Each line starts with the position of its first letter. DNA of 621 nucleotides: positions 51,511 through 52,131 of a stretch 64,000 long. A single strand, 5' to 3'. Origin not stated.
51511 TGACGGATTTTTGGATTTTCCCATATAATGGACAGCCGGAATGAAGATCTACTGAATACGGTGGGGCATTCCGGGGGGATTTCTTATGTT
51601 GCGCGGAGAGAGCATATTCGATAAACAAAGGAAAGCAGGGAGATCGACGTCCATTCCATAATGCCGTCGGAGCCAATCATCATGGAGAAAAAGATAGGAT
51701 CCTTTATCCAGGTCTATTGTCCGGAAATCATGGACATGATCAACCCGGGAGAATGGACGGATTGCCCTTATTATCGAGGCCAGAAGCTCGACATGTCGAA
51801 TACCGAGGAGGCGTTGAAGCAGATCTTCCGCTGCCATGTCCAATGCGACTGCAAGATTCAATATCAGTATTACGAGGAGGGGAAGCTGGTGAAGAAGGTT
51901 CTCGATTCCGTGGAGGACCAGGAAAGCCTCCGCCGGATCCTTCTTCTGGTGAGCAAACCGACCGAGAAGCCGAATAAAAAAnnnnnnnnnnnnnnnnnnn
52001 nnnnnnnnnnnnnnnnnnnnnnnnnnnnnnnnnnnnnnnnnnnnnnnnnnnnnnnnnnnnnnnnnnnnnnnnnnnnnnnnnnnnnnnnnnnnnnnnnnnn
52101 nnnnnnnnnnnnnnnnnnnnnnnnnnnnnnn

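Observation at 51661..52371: Response regulator with inverted architecture and an N-terminal Cys/His-rich domain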

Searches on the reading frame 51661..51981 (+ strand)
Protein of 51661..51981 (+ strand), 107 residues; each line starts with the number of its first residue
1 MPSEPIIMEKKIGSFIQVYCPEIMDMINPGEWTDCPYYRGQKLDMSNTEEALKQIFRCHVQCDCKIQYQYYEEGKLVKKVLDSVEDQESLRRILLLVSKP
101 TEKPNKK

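Call 5: find_homologous_proteins(query=window:51661-51981:+, max_evalue=0.01)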
Query seq(107 aa) (107 aa): 5 proteins with E <= 0.01 among 7 candidates.
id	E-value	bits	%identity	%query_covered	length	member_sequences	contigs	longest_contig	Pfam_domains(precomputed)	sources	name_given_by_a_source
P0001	2.5e-38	148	71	84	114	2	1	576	-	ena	-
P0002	8.1e-38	146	69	85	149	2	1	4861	-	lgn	-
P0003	1.2e-37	146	83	70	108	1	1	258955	-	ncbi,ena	-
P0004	1.3e-34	136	64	86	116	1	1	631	-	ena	-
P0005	5.1e-29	118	61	79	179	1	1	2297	PF00072.31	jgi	-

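Call 6: search_solved_structures(query=window:51661-51981:+, max_evalue=10)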
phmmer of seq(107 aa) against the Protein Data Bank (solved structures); distinct sequences matched with E-value up to 10: 0.

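Call 9: find_encoding_contigs(protein=P0003, flank=10000, max_places=4)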
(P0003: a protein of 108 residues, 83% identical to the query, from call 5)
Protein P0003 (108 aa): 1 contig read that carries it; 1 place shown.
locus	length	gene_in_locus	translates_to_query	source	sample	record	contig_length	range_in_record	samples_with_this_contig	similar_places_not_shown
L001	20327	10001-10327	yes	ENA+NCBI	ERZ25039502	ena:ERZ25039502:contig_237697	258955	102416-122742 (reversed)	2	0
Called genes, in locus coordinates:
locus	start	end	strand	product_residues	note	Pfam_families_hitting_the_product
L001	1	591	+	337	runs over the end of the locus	PF12849:PBP_like_2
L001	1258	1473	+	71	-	-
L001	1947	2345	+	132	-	PF00528:BPD_transp_1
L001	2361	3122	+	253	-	PF00005:ABC_tran, PF02463:SMC_N (faint), PF13401:AAA_22 (weak), PF13304:AAA_21 (faint)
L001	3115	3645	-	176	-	PF02518:HATPase_c, PF13589:HATPase_c_3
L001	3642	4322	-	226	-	PF02811:PHP (weak), PF13263:PHP_C (weak)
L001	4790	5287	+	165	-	-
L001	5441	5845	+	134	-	-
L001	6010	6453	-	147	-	PF13581:HATPase_c_2 (weak), PF02518:HATPase_c (weak)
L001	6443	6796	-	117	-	PF07085:DRTGG (weak)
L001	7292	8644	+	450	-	PF02812:ELFV_dehydrog_N, PF00208:ELFV_dehydrog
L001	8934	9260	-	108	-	PF01257:2Fe-2S_thioredx (weak)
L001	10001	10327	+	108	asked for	-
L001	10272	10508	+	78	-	PF00072:Response_reg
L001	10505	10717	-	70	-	-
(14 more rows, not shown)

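Call 18: find_related_loci(query=A2, collection=genome_contigs, flank=8000)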
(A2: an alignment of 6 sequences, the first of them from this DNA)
Query A2 (96 aa) in genome_contigs; peptide patterns used: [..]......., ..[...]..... (x = any residue, [..] = any of these).
68 stretches matched a pattern; 27 encode a relative of the query (tblastn E <= 1e-3); 27 distinct loci.
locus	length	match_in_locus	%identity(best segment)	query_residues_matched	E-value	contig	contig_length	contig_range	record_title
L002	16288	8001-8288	92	1-96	1e-59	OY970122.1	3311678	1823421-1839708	MAG: Candidatus Aminicenantes bacterium isolate MFD04408.bin.1.13 genome assembly, chromosome: 1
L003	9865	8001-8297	79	1-96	3e-51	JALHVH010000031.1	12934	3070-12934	MAG: Candidatus Aminicenantes bacterium isolate PFL71 seq_195927, whole genome shotgun sequence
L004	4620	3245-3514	82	1-90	1e-50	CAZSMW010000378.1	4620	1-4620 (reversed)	MAG TPA_asm: uncultured Eubacteriales bacterium isolate binchicken_co255_252 genome assembly, contig: k141_1672992, whol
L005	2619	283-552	81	1-90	2e-50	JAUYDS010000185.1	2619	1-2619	MAG: Candidatus Aminicenantes bacterium isolate C20_metabat.bin.45 C20_k141_752110, whole genome shotgun sequence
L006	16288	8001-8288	77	1-96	7e-50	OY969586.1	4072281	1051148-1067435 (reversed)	MAG: Candidatus Aminicenantes bacterium isolate MFD10007.bin.c.2 genome assembly, chromosome: 1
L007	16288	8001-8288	77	1-96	5e-50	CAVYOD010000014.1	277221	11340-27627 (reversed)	MAG: Candidatus Aminicenantes bacterium isolate MFD04408.bin.2.57 genome assembly, contig: contig_34283, whole genome sh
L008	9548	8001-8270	80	1-90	2e-49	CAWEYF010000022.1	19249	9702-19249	MAG: Candidatus Aminicenantes bacterium isolate MFD05942.bin.3.643 genome assembly, contig: contig_71767, whole genome s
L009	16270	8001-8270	80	1-90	3e-49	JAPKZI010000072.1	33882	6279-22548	MAG: Candidatus Aminicenantes bacterium isolate LacPavin_0920_SED5_MAG_59_17 LacPavin_0920_SED5_scaffold_2665029, whole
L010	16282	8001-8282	73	3-96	2e-47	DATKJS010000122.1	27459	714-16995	MAG TPA_asm: Terriglobales bacterium isolate SMAG_U14636 k141_2752726, whole genome shotgun sequence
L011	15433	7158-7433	71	1-92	4e-44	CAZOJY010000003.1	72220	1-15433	MAG TPA_asm: uncultured Eubacteriales bacterium isolate binchicken_co275_143 genome assembly, contig: NODE_267_length_72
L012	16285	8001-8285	71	2-96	7e-44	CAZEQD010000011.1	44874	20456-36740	MAG TPA_asm: uncultured Eubacteriales bacterium isolate binchicken_co19_621 genome assembly, contig: NODE_977_length_448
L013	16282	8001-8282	69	1-94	1e-43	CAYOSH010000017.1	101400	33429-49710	MAG TPA_asm: uncultured Eubacteriales bacterium isolate SRP185410_co2_348 genome assembly, contig: NODE_128_length_10140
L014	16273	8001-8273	71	1-91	3e-43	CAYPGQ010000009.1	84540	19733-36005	MAG TPA_asm: uncultured Eubacteriales bacterium isolate SRP068000_co1_174 genome assembly, contig: NODE_172_length_84540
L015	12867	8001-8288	69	1-96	3e-43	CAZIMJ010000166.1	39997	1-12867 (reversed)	MAG TPA_asm: uncultured Eubacteriales bacterium isolate SRP185410_co1_364 genome assembly, contig: k141_1264357, whole g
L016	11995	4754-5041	68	1-96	7e-43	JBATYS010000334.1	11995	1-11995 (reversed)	MAG: Candidatus Aminicenantaceae bacterium isolate MFD12937_ilm_asm_bin5 k127_355529, whole genome shotgun sequence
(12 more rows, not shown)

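Call 21: search_protein_representatives(alignment_id=A2)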
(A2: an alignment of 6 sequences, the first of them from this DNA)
Query: 6 sequences, 96 profile positions. Proteins with E-value up to 0.001 (for the whole library): 9; up to 1e-10: 6; up to 1e-30: 3. The best 9 are listed.
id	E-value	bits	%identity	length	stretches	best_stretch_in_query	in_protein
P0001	4.0e-54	196.5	-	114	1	1-96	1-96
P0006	6.8e-46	170.1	-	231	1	1-95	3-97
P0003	1.6e-41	156.1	-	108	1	1-75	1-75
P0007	4.3e-28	113.0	-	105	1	3-88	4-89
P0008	2.6e-27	110.5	-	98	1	6-94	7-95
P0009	2.0e-20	88.5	-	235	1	6-91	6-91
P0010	1.2e-10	57.1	-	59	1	7-44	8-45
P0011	1.8e-09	53.3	-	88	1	29-91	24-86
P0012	6.1e-05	38.8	-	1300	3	45-77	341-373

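Call 27: find_homologous_proteins(query=A3, max_evalue=0.01)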
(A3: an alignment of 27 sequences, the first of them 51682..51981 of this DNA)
Query A3 (27 sequences) (100 aa, profile of the alignment): 38 proteins with E <= 0.01 among 941 candidates.
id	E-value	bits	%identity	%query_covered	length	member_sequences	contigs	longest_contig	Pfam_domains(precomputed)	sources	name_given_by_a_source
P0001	5.8e-47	175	71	90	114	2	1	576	-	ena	-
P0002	4.4e-45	169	69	91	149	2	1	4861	-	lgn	-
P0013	5.2e-43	163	68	77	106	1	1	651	-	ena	-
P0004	5.2e-43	163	64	92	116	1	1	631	-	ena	-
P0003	6.5e-37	143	83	75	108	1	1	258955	-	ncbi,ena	-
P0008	8.8e-37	143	49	82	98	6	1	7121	-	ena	-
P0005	1.1e-36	142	61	85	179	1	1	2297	PF00072.31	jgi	-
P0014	1.6e-36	142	53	79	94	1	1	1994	-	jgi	jgi:hypothetical protein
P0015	2.0e-36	142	51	79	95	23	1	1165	-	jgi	jgi:hypothetical protein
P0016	2.4e-36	141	52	79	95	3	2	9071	-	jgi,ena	-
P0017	3.4e-36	141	48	87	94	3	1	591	-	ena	-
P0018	1.3e-35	139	62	81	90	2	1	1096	-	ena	-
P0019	1.3e-35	139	51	84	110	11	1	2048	-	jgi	jgi:hypothetical protein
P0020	1.4e-35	139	54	79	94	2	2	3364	-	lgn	-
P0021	1.7e-35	139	49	82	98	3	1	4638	-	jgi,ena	-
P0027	1.7e-34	135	46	79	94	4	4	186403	-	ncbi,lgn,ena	-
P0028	3.1e-34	135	48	79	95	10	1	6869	-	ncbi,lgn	-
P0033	3.2e-32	128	51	99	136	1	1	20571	-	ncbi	ncbi:MAG: hypothetical protein ACMUHX_01195, partial [bacterium]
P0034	7.3e-32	127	43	84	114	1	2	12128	-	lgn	-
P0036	3.4e-28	115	43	79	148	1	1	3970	-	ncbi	-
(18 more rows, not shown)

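Call 29: find_encoding_contigs(protein=P0027, flank=8000, max_places=4)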
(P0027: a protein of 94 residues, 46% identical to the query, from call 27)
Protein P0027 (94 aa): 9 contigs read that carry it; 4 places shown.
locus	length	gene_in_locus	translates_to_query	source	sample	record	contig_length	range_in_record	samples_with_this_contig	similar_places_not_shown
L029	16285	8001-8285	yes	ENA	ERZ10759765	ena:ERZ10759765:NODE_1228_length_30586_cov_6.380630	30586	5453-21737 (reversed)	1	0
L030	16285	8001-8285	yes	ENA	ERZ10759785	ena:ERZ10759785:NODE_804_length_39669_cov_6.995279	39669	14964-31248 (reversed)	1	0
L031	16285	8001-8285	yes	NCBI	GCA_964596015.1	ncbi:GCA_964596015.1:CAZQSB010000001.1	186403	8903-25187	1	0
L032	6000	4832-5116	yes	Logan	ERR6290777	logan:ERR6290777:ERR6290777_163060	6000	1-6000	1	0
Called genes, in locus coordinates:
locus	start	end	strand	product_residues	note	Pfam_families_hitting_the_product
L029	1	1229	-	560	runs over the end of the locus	PF01565:FAD_binding_4, PF02913:FAD-oxidase_C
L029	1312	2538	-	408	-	PF00557:Peptidase_M24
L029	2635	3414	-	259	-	PF13489:Methyltransf_23 (weak), PF08241:Methyltransf_11, PF08242:Methyltransf_12, PF13649:Methyltransf_25, PF13847:Methyltransf_31 (weak)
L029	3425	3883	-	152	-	PF01750:HycI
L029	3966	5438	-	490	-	PF27537:HoxH, PF00374:NiFeSe_Hases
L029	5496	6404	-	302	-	PF01058:Oxidored_q6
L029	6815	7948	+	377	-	PF00072:Response_reg, PF00512:HisKA (weak), PF13581:HATPase_c_2 (weak), PF02518:HATPase_c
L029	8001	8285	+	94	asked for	-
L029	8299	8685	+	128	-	PF00072:Response_reg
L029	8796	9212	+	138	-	PF00072:Response_reg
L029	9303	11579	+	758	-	PF00175:NAD_binding_1 (faint), PF10418:DHODB_Fe-S_bind, PF14691:Fer4_20, PF07992:Pyr_redox_2 (weak), PF00070:Pyr_redox (weak), PF07992:Pyr_redox_2, PF13450:NAD_binding_8, PF13738:Pyr_redox_3, +2 more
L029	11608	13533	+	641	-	PF09308:LuxQ-periplasm (faint), PF17201:Cache_3-Cache_2, PF17202:sCache_3_3, PF17203:sCache_3_2, PF00672:HAMP, PF00512:HisKA, PF02518:HATPase_c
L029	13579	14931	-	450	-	PF01943:Polysacc_synt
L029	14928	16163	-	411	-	PF13439:Glyco_transf_4, PF13579:Glyco_trans_4_4, PF00534:Glycos_transf_1, PF13524:Glyco_trans_1_2 (weak), PF13692:Glyco_trans_1_4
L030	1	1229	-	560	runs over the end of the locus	PF01565:FAD_binding_4, PF02913:FAD-oxidase_C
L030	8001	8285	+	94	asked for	-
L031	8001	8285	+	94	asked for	-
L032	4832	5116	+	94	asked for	-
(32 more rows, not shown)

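Call 30: find_encoding_contigs(protein=P0016, flank=8000, max_places=3)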
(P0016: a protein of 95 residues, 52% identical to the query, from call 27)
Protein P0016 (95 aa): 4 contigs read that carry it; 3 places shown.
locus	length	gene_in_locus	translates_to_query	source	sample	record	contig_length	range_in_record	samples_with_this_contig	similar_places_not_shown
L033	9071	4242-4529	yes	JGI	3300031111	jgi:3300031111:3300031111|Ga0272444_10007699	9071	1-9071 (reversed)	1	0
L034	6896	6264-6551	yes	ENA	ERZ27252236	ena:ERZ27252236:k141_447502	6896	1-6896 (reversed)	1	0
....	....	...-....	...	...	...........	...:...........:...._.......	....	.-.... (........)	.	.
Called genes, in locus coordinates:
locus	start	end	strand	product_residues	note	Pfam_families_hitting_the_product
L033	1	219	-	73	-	?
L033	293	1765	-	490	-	PF27537:HoxH, PF00374:NiFeSe_Hases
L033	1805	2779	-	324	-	PF01058:Oxidored_q6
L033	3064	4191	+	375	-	PF00072:Response_reg, PF00512:HisKA, PF13581:HATPase_c_2 (weak), PF02518:HATPase_c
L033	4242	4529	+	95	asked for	-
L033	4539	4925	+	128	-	PF00072:Response_reg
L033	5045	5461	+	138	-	PF00072:Response_reg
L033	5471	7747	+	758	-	PF00175:NAD_binding_1 (weak), PF10418:DHODB_Fe-S_bind, PF14691:Fer4_20, PF07992:Pyr_redox_2 (weak), PF07992:Pyr_redox_2, PF13450:NAD_binding_8, PF13738:Pyr_redox_3 (weak), PF00070:Pyr_redox, +2 more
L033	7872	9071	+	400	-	?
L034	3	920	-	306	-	?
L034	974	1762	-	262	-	PF13489:Methyltransf_23 (weak), PF08241:Methyltransf_11, PF08242:Methyltransf_12, PF13649:Methyltransf_25, PF13847:Methyltransf_31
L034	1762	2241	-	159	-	PF01750:HycI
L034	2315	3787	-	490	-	PF27537:HoxH, PF00374:NiFeSe_Hases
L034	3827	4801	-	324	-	PF01058:Oxidored_q6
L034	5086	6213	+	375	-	PF00072:Response_reg, PF00512:HisKA, PF13581:HATPase_c_2 (weak), PF02518:HATPase_c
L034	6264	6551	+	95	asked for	-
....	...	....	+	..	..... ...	-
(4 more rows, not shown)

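Call 40: predict_structure(alignment_id=A4)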
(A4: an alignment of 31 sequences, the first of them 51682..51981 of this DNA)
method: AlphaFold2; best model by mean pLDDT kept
length: 100 residues; sequences in the alignment: 31
mean_pLDDT: 58.2   pTM: 0.41
mean pLDDT of the five models: 58.2, 56.3, 55.6, 50.5, 45.6
residues with pLDDT >= 90: 0; 70-90: 5; 50-70: 74; < 50: 21
segments of 3 or more residues with pLDDT < 50: 1-4, 26-28, 30-34, 94-100
pLDDT, mean of each block of 10 residues (from residue 1): 50 62 51 54 62 58 68 64 68 46
secondary structure, 60 per line:
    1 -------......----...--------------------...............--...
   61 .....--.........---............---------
elements in order: E8-13 E18-20 H41-55 E58-65 E68-76 H80-91
